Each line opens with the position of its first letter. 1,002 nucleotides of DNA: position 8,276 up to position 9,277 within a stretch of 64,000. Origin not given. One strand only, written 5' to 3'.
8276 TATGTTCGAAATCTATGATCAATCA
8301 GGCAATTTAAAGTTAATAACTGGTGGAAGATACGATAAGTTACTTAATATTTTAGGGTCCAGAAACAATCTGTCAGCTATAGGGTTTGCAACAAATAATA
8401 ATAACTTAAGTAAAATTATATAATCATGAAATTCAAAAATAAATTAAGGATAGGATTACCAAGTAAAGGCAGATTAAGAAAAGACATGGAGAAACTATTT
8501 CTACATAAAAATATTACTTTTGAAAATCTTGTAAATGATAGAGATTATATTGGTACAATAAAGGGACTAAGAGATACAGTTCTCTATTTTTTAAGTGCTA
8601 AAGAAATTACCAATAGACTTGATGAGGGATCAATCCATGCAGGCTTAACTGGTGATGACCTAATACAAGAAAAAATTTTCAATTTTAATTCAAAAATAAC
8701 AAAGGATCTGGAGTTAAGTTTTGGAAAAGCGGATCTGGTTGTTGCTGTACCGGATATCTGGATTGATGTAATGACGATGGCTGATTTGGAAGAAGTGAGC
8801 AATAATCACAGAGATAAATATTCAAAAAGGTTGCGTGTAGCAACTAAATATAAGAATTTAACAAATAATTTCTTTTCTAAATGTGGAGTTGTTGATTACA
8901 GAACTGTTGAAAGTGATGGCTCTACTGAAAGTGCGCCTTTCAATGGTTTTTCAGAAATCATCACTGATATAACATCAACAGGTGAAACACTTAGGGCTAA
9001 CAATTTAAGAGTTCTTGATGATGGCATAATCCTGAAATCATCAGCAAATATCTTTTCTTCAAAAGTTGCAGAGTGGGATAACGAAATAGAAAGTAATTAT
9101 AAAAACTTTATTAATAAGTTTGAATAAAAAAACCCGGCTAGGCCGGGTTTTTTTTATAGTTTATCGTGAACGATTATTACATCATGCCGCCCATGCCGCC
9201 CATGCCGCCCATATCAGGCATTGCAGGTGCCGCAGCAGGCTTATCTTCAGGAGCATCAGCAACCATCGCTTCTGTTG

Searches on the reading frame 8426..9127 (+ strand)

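Call 14: search_protein_families(library=pfam, proteins=[window:8426-9127:+], max_evalue=0.00001)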
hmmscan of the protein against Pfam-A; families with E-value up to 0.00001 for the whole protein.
window:8426-9127:+ (233 aa): 1 family
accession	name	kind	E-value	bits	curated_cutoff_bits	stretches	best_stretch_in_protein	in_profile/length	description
PF01634.23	HisG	-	4.1e-34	118.3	25.5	1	58-218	2-145/158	ATP phosphoribosyltransferase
